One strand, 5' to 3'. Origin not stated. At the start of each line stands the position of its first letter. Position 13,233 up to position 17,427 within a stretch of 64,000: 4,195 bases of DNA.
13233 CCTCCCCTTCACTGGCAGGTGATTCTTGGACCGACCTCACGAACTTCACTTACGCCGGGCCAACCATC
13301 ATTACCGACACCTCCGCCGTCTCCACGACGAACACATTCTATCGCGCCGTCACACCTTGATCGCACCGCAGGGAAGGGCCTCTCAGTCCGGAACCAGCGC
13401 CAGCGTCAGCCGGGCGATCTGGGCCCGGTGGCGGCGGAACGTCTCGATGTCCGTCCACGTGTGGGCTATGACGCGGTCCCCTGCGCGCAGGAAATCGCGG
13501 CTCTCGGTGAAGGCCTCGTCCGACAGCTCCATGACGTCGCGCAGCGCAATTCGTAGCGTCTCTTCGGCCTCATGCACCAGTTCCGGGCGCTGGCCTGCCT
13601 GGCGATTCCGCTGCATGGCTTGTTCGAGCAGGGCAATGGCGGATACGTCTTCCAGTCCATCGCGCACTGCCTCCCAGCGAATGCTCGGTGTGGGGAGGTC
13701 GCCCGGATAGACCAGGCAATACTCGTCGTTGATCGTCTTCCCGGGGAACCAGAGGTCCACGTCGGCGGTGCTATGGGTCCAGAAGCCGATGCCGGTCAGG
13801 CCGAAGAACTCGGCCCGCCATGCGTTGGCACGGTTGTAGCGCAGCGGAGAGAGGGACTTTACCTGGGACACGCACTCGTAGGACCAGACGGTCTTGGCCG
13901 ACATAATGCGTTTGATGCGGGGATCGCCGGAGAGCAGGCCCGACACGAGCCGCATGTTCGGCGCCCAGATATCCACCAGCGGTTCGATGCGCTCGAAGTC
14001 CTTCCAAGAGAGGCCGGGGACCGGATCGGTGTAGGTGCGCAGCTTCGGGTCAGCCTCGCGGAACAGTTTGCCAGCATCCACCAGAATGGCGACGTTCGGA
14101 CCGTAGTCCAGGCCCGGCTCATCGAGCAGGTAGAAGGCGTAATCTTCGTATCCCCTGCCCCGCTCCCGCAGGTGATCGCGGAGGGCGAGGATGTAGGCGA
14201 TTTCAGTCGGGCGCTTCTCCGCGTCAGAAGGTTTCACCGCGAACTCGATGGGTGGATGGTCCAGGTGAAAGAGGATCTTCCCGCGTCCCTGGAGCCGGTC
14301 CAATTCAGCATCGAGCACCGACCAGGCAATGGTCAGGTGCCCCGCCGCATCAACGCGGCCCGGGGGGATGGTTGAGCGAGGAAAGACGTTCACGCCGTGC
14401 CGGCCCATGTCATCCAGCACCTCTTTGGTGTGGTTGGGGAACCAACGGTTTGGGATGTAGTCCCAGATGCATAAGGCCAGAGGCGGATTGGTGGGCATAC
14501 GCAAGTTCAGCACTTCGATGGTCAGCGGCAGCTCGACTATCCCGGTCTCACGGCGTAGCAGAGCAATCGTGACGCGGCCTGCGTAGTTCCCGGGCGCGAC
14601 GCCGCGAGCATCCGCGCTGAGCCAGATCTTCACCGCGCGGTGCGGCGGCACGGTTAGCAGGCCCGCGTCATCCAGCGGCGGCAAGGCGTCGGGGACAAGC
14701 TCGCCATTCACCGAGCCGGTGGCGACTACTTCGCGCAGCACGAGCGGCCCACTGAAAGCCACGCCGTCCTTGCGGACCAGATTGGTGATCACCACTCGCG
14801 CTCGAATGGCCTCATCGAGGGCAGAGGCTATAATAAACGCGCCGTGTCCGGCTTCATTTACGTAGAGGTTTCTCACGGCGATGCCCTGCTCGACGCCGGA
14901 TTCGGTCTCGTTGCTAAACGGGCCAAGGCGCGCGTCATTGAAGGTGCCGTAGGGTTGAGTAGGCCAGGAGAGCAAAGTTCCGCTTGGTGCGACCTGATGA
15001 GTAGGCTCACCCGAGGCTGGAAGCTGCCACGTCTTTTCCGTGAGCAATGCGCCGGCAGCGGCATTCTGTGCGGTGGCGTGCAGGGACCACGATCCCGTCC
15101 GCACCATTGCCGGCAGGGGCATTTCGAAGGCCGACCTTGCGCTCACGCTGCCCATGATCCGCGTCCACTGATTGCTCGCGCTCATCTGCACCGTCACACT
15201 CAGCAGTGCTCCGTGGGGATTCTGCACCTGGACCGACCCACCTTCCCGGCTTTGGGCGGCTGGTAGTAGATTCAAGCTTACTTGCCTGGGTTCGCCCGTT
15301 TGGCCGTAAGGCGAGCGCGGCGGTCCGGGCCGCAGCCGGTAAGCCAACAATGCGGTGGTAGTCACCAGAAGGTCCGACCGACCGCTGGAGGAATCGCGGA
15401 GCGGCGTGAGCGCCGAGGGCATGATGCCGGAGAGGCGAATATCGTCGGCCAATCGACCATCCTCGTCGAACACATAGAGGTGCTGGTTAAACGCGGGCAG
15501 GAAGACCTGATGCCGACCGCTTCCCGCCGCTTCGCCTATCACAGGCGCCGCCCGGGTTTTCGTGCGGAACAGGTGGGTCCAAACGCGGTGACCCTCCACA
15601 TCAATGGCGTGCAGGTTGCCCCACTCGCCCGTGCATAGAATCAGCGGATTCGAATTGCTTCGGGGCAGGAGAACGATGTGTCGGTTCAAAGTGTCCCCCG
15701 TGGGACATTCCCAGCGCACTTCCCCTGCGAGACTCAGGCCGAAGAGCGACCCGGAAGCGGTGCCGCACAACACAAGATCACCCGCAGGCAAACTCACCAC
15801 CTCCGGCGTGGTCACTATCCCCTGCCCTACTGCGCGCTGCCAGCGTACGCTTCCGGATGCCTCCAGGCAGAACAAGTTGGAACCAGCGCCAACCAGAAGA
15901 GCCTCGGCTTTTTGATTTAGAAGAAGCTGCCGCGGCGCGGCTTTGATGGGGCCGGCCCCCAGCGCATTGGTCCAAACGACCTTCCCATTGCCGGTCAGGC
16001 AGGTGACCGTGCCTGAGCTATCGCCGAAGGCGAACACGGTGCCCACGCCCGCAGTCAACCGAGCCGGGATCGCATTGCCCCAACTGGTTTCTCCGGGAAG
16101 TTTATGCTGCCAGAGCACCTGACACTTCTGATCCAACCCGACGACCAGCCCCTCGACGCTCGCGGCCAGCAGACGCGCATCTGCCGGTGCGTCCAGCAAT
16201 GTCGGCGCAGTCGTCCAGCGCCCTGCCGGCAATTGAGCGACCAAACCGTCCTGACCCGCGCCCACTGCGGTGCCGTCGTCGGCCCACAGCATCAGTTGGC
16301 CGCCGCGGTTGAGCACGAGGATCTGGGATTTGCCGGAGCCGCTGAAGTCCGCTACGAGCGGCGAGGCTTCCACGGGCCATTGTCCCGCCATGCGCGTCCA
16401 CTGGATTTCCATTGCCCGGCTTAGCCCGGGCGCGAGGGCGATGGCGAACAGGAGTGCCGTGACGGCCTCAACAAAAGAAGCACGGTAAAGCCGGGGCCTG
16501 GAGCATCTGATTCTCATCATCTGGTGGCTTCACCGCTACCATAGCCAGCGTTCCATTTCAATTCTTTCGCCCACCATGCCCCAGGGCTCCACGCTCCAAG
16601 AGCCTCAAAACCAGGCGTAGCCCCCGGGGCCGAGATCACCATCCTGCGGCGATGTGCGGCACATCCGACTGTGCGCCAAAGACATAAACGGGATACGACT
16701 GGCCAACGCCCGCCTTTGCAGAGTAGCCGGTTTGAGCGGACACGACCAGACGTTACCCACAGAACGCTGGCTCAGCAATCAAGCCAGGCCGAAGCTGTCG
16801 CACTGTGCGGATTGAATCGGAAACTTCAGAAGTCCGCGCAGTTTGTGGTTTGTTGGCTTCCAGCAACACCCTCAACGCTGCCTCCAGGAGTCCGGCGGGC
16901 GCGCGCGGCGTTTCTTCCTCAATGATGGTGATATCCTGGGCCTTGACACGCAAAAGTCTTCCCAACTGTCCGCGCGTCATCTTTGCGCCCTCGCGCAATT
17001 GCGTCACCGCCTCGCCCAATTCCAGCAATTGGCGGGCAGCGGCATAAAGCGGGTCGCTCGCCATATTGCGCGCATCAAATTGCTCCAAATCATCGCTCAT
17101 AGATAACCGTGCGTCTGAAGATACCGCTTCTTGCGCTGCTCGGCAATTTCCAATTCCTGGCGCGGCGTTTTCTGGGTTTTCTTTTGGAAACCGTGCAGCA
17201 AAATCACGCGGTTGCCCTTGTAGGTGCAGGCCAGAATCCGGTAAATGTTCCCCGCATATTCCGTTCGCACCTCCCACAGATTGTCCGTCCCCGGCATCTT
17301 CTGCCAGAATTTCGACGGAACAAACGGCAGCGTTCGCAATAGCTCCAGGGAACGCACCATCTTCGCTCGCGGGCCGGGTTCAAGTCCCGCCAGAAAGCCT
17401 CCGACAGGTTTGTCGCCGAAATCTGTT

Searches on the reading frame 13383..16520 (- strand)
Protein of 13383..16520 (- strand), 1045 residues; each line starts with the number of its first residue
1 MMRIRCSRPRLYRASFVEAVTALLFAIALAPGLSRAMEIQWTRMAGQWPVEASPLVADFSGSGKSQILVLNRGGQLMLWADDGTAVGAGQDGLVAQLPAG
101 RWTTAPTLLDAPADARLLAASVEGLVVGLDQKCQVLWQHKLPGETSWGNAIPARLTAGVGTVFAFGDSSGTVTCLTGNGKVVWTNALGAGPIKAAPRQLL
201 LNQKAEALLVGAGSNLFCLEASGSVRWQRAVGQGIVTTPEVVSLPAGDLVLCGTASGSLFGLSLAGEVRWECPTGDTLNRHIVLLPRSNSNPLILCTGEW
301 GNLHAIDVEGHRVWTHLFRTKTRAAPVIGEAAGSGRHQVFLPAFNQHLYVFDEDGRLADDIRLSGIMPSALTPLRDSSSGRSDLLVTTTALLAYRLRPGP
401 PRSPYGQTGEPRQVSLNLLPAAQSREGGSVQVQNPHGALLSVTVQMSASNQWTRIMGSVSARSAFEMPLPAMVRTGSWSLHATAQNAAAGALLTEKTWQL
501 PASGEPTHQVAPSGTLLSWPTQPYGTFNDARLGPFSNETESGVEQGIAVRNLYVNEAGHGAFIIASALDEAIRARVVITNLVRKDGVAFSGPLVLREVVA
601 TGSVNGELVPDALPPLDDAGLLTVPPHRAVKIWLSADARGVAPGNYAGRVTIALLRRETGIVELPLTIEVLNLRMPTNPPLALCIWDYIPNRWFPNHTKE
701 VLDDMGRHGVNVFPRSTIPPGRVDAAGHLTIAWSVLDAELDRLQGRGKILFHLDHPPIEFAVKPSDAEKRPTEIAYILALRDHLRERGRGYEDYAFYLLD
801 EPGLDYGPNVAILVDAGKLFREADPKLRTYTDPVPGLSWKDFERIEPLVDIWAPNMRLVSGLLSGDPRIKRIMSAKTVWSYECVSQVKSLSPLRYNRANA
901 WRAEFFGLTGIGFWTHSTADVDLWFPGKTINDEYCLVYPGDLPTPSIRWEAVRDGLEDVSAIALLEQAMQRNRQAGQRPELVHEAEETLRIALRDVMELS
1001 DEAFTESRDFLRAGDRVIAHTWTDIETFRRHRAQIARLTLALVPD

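Call 32: search_protein_families(library=pfam, proteins=[window:13383-16520:-])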
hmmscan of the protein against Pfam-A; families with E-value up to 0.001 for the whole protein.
window:13383-16520:- (1045 aa): 4 families
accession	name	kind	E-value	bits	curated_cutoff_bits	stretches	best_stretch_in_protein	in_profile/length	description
PF13570.13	Beta-prop_ACSF4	-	1e-14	55.2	133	2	105-243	137-265/329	Beta-alanine-activating enzyme, beta-propeller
PF13360.13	PQQ_2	-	4.1e-13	50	27.6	1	123-275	2-147/233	Outer membrane protein assembly factor BamB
PF25292.1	Beta-prop_CGLA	-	1.6e-09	38.1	26.8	0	170-268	9-108/316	Lambda-carrageenase beta-propeller domain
PF13320.12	GH123_cat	-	0.00014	21.8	23.1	1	762-965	124-324/324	Glycoside hydrolase 123, catalytic domain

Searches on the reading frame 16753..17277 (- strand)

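Call 33: search_protein_families(library=pfam, proteins=[window:16753-17277:-])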
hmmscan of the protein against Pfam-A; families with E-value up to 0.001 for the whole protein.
window:16753-17277:- (174 aa): 1 family
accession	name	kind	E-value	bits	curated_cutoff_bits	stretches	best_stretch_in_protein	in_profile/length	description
PF13560.12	HTH_31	-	6.6e-05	23.6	27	1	86-138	1-54/64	Helix-turn-helix domain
